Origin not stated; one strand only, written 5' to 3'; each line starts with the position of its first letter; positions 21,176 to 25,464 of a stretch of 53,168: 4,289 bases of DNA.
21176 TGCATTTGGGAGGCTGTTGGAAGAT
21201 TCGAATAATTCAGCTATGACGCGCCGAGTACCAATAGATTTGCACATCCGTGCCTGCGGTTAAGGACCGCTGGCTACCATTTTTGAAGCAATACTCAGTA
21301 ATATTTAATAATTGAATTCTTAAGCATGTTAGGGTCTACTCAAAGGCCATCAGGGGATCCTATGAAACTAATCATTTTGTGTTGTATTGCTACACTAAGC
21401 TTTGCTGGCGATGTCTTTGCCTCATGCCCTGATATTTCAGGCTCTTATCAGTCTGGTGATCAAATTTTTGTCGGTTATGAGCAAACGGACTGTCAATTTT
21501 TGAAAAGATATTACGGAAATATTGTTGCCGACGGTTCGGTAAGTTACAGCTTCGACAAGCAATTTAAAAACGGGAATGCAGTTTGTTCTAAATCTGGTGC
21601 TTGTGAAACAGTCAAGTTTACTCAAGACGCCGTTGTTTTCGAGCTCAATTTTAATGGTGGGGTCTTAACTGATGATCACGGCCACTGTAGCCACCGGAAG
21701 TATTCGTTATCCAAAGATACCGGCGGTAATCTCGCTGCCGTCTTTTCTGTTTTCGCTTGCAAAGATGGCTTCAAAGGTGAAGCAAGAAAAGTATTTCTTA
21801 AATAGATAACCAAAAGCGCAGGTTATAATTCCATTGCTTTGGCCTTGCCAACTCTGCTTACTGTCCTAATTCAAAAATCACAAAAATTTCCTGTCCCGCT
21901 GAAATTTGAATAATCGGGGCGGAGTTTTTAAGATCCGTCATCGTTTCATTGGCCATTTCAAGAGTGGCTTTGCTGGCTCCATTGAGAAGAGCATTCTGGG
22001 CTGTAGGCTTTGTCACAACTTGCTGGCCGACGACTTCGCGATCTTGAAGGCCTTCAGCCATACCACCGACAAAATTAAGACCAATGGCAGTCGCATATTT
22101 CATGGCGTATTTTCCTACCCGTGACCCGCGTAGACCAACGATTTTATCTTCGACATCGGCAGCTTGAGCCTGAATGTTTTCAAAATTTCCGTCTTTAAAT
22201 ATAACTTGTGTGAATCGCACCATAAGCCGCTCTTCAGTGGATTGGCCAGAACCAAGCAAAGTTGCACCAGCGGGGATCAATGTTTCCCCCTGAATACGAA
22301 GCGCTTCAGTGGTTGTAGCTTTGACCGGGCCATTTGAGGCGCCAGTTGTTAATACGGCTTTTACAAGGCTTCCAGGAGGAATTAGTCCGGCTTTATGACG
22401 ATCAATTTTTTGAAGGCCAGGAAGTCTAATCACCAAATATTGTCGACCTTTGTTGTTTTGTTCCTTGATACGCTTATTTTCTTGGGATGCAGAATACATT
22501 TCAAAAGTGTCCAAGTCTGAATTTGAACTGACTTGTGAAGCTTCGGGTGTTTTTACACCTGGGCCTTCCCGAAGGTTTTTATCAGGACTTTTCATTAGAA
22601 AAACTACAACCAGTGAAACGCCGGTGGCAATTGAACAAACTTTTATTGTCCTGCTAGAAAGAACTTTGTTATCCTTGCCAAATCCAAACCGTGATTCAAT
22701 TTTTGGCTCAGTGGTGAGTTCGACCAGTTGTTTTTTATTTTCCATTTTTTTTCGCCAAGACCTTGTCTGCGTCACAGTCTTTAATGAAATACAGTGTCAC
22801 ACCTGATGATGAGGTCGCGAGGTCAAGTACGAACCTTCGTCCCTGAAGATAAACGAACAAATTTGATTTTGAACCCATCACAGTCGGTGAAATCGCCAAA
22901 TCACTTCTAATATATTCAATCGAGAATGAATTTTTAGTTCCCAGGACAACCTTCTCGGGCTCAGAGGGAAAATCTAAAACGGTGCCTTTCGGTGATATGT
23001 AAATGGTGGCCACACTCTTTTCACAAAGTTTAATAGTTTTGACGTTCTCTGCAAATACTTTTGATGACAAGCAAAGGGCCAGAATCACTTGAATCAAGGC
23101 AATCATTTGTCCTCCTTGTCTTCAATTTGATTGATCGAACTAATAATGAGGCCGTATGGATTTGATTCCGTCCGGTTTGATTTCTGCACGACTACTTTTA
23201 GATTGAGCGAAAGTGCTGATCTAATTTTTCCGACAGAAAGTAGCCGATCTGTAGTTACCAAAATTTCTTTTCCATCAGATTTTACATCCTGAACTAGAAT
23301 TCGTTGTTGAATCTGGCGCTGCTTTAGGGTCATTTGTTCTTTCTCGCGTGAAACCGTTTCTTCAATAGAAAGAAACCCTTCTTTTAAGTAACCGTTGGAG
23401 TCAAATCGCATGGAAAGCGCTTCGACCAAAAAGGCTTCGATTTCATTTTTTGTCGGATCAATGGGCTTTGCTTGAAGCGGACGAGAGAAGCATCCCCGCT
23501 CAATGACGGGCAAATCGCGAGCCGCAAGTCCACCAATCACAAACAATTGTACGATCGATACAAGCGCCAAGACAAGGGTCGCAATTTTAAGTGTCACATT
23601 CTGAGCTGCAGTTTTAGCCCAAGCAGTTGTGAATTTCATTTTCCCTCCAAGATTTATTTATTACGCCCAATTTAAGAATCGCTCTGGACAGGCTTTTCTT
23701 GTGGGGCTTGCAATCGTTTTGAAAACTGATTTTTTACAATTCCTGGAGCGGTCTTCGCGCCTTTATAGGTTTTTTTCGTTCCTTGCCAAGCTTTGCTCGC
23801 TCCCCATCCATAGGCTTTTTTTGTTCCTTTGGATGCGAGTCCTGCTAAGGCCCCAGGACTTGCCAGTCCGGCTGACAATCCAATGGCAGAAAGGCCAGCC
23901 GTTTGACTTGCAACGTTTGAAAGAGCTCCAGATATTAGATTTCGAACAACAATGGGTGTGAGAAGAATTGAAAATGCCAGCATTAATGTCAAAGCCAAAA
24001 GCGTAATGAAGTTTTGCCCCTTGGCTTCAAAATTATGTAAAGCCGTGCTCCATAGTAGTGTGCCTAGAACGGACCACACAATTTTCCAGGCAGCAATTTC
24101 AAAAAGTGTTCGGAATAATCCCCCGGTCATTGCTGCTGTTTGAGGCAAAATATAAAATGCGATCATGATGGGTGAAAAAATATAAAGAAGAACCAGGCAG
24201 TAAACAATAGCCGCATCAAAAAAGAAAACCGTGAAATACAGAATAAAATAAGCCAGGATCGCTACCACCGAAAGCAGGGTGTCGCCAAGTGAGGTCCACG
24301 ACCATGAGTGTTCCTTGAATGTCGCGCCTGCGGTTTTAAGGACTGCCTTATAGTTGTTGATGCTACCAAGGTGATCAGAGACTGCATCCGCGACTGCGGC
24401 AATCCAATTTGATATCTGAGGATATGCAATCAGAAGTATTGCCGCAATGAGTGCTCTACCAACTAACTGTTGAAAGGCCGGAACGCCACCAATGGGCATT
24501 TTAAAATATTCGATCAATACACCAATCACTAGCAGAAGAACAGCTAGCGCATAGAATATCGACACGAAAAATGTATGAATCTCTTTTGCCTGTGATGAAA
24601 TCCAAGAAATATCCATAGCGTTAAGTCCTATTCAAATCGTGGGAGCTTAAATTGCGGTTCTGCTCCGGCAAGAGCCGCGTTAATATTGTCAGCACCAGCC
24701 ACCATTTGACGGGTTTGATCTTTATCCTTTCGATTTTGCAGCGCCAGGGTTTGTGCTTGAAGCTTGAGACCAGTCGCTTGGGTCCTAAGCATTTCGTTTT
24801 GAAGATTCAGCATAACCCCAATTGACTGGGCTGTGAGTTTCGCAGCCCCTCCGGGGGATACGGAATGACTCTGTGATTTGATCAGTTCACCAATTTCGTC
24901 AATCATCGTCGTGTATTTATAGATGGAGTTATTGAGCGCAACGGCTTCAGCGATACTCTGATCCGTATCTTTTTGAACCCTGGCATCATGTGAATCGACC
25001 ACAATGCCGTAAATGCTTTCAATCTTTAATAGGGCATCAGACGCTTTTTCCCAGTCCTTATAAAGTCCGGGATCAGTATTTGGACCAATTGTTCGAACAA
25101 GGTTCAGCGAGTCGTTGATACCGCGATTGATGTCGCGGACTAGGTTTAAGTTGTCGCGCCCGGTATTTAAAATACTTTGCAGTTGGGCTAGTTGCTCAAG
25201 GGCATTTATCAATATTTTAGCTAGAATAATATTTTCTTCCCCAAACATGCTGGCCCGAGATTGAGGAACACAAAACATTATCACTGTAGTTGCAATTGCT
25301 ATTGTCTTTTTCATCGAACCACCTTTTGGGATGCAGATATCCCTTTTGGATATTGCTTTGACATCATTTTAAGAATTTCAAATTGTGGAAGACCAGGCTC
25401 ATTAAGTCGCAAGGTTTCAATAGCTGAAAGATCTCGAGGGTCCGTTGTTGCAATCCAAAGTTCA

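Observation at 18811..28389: Conjugation module mixing a Gram-negative Trb/VirB-type channel with an FtsK-type translocase and replication-relaxation protein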

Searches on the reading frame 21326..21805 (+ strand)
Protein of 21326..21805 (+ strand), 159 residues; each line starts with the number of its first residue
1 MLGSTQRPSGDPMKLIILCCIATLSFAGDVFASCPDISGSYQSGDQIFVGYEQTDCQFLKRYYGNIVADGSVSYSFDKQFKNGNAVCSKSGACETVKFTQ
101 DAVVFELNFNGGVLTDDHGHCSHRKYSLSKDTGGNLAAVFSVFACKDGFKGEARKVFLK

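Call 7: search_protein_families(library=pfam, proteins=[window:21326-21805:+], max_evalue=0.01)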
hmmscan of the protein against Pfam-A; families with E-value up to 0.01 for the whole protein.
window:21326-21805:+ (159 aa): 0 families

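Call 21: search_protein_families(library=ncbifam, proteins=[window:21326-21805:+], max_evalue=1)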
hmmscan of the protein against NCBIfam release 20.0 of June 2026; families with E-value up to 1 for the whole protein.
window:21326-21805:+ (159 aa): 0 families

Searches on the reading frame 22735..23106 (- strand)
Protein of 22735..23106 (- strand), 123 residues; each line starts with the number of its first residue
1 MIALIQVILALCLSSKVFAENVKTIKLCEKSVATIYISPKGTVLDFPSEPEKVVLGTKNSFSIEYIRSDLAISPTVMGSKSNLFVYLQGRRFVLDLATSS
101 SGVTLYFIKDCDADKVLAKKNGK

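Call 3: search_protein_families(library=pfam, proteins=[window:22735-23106:-], max_evalue=0.1)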
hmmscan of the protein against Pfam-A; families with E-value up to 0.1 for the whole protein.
window:22735-23106:- (123 aa): 1 family
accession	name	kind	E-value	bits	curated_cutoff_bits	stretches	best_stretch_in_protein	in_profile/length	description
PF03524.21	CagX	-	0.074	13.3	34.2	1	25-100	16-86/198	Conjugal transfer protein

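Call 4: search_protein_families(library=ncbifam, proteins=[window:22735-23106:-], max_evalue=0.1)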
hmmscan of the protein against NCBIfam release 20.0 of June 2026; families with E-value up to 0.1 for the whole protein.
window:22735-23106:- (123 aa): 1 family
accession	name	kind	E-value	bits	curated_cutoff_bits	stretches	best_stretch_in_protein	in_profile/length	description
TIGR02781.1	VirB9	equivalog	0.024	14.2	217.7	1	51-100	62-111/248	P-type conjugative transfer protein VirB9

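Call 27: search_solved_structures(query=A2, max_evalue=10, show_alignments=3)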
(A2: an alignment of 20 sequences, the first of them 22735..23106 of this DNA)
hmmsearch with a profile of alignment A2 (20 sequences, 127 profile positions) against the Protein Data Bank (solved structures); distinct sequences matched with E-value up to 10: 2.
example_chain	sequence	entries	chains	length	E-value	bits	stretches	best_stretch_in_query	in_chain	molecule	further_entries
1tmg_I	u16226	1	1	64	0.28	14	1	22-56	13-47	chymotrypsin inhibitor 2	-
5xy3_Y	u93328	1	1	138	0.32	13.8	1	18-59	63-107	Ribosomal protein L24, putative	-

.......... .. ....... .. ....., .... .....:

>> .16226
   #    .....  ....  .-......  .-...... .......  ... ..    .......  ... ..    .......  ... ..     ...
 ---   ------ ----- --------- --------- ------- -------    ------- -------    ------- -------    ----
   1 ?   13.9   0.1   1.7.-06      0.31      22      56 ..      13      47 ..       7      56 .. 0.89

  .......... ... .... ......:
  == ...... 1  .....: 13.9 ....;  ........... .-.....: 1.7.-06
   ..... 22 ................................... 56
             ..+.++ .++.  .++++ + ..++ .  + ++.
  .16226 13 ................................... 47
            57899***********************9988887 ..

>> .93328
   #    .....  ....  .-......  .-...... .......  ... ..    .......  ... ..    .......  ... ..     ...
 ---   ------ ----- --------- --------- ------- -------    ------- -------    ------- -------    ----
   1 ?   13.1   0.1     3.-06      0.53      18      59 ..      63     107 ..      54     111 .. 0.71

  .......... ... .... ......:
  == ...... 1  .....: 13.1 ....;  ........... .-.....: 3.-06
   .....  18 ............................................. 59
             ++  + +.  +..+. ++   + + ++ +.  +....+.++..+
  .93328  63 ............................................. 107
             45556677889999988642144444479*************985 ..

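Call 39: find_homologous_proteins(query=A2, max_evalue=0.001)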
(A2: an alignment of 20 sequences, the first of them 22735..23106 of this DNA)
Query A2 (20 sequences) (123 aa, profile of the alignment): 490 proteins with E <= 0.001 among 8000 candidates; the best 120 are listed.
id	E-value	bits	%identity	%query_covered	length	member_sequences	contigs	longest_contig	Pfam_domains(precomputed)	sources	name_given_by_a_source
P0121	4.7e-47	177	59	69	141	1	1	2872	-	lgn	-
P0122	7.5e-47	176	78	88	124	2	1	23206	-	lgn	-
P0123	1.0e-46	175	90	100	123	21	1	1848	-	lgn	-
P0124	1.2e-46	175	85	100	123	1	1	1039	-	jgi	-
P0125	1.6e-46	175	83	95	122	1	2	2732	-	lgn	-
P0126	1.6e-46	175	83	100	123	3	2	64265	-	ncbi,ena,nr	ncbi:MAG: hypothetical protein A4S09_06515 [Proteobacteria bacterium SG_bin7]|nr:MAG: hypothetical p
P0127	1.6e-46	175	68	93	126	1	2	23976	-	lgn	-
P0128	1.6e-46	175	52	83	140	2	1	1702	-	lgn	-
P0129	2.0e-46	175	54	78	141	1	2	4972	-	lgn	-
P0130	2.6e-46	174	49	83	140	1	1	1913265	-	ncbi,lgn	ncbi:MAG: hypothetical protein AB7K68_06260 [Bacteriovoracia bacterium]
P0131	2.9e-46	174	50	82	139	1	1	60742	-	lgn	-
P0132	3.0e-46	174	53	78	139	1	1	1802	-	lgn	-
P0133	3.0e-46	174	86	100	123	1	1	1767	-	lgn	-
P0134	3.4e-46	174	54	90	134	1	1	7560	-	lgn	-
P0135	3.4e-46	174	100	100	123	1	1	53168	-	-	-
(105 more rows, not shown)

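Call 53: predict_structure(alignment_id=A5)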
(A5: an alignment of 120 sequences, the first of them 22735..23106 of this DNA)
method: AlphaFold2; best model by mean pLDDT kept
length: 123 residues; sequences in the alignment: 120
mean_pLDDT: 87.3   pTM: 0.72
mean pLDDT of the five models: 87.3, 86.8, 85.8, 84.9, 82.8
residues with pLDDT >= 90: 79; 70-90: 27; 50-70: 16; < 50: 1
segments of 3 or more residues with pLDDT < 50: none
pLDDT, mean of each block of 10 residues (from residue 1): 88 64 88 92 95 95 96 95 94 94 92 65 52
secondary structure, 60 per line:
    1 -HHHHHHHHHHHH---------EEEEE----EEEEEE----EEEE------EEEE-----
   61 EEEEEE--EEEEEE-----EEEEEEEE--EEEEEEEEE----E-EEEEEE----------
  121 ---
elements in order: H2-13 E23-27 E32-37 E42-45 E52-55 E61-66 E69-74 E80-87 E90-98 E105-110

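Call 56: fold_search(model_id=the predicted structure, library=pdb)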
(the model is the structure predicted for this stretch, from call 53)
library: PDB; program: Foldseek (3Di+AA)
matches with E <= 10: 1427; with E <= 0.001: 10
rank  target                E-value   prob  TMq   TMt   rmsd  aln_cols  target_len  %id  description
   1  7o3t_B                1.0e-06  1.00  0.68  0.73   2.3       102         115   11  I-layer structure (TrwF/VirB9NTD, TrwE/VirB10NTD) of the outer membrane core complex from the fully-assembled R388 typ (released 2022-06-22)
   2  7muc_AH               1.1e-06  1.00  0.64  0.33   4.6       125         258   16  Legionella pneumophila Dot/Icm T4SS C1 Reconstruction (released 2021-10-06)
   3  6gyb_B                1.4e-06  1.00  0.64  0.37   2.5       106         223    8  Cryo-EM structure of the bacteria-killing type IV secretion system core complex from Xanthomonas citri (released 2018-10-24)
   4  7muc_VH               2.1e-06  1.00  0.64  0.35   4.6       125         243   17  Legionella pneumophila Dot/Icm T4SS C1 Reconstruction (released 2021-10-06)
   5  7mue_AH               2.7e-06  1.00  0.65  0.51   4.5       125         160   17  Legionella pneumophila Dot/Icm T4SS PR (released 2021-10-06)
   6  8rt6_v                4.0e-06  1.00  0.63  0.71   1.9        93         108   11  Conformation-A of the full-length outer membrane core complex (TrwH/VirB7, TrwF/VirB9, TrwE/VirB10CTD) from the fully- (released 2024-06-19)
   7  8rt6_B                4.5e-06  1.00  0.62  0.33   2.5        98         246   12  Conformation-A of the full-length outer membrane core complex (TrwH/VirB7, TrwF/VirB9, TrwE/VirB10CTD) from the fully- (released 2024-06-19)
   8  6x6j_AX               1.8e-05  1.00  0.67  0.52   2.6       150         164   13  Cryo-EM Structure of CagX and CagY within the Helicobacter pylori PR (released 2020-09-30)
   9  7oko_3                1.9e-05  1.00  0.59  0.36   2.7        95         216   13  Structure of the outer-membrane core complex (outer ring) from a conjugative type IV secretion system (released 2021-12-08)
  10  7spb_C1               3.6e-05  1.00  0.60  0.36   2.3        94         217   13  Models for C13 reconstruction of Outer Membrane Core Complex (OMCC) of Type IV Secretion System (T4SS) encoded by F-p (released 2022-02-02)
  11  9xrl_Z                1.0e-02  1.00  0.42  0.10   4.8        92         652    9  Structure of mouse cytoplasmic lattice (CPL) repeating unit (released 2026-03-18)
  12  4x8c                  1.1e-02  1.00  0.46  0.12   3.9        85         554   10  Crystal structure of human peptidylarginine deiminase type4 (PAD4) in complex with GSK147 (released 2015-01-28)
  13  9eti_R                1.4e-02  0.57  0.26  0.19  13.8       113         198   11  Complex structure of IL-36R D1-D2 domain with 36R-D481 and BI655130 Fab (released 2025-02-26)
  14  9dol                  1.8e-02  0.97  0.37  0.10   5.9       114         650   10  Potent inhibition of the protein arginine deiminases (PAD1-4) by targeting a Ca2+ dependent allosteric binding site (released 2025-05-28)
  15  7zxg_D                1.9e-02  0.96  0.41  0.17  12.4       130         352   12  Pfs48/45 bound to Fab fragment of monoclonal antibody 10D8 (released 2022-06-22)
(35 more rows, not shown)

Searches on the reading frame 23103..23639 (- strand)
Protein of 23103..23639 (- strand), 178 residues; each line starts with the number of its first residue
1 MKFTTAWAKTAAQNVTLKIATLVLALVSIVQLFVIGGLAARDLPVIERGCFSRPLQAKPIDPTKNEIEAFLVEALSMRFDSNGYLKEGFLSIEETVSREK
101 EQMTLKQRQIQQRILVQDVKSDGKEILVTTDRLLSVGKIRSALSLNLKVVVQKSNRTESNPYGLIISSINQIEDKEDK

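Call 3: search_protein_families(library=pfam, proteins=[window:23103-23639:-], max_evalue=0.1)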
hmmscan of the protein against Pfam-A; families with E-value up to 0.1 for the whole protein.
window:23103-23639:- (178 aa): 0 families

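Call 4: search_protein_families(library=ncbifam, proteins=[window:23103-23639:-], max_evalue=0.1)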
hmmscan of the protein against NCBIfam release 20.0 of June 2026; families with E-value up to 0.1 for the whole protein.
window:23103-23639:- (178 aa): 1 family
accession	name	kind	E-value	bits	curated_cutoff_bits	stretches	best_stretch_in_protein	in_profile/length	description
NF001415.0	PRK00292.1-2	equivalog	0.095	11.9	333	0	21-58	275-312/346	glucokinase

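Call 28: search_solved_structures(query=A3, max_evalue=10, show_alignments=2)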
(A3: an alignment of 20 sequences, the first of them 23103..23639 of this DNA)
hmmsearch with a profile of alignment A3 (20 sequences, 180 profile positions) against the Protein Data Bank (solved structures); distinct sequences matched with E-value up to 10: 0.

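Call 82: search_protein_families(library=pfam, alignment_id=A3, max_evalue=10)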
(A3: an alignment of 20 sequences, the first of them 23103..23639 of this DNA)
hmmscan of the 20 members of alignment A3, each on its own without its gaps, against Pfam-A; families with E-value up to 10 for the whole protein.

A. member 1, window:23103-23639:- (178 aa): 0 families

B. families by the number of members that match (of 20 scanned): 6 families
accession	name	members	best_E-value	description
PF05309.16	TraE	3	0.17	TraE protein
PF11393.14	T4BSS_DotI_IcmL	2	0.054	Type-IV b secretion system, inner-membrane complex component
PF10844.13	DUF2577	1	0.054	Protein of unknown function (DUF2577)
PF05369.18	MtmB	1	0.054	Monomethylamine methyltransferase MtmB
PF01750.23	HycI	1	0.15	Hydrogenase maturation protease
PF01764.32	Lipase_3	1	0.18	Lipase (class 3)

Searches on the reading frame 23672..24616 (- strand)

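Call 3: search_protein_families(library=pfam, proteins=[window:23672-24616:-], max_evalue=0.1)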
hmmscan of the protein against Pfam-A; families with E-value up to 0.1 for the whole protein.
window:23672-24616:- (314 aa): 0 families

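Call 4: search_protein_families(library=ncbifam, proteins=[window:23672-24616:-], max_evalue=0.1)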
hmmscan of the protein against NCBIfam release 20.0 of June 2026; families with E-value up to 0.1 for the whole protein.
window:23672-24616:- (314 aa): 1 family
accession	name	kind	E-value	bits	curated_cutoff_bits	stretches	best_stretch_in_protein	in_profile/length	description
NF008177.0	PRK10925.1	equivalog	0.053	13.3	363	1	76-119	100-143/206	superoxide dismutase [Mn]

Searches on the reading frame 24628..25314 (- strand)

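Call 3: search_protein_families(library=pfam, proteins=[window:24628-25314:-], max_evalue=0.1)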
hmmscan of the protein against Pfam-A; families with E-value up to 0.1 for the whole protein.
window:24628-25314:- (228 aa): 0 families

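Call 4: search_protein_families(library=ncbifam, proteins=[window:24628-25314:-], max_evalue=0.1)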
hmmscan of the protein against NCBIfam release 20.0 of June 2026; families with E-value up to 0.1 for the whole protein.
window:24628-25314:- (228 aa): 1 family
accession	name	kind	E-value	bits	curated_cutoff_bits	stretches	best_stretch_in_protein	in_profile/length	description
TIGR02791.1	VirB5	equivalog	0.0011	18.8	132.25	1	38-196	56-217/220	P-type DNA transfer protein VirB5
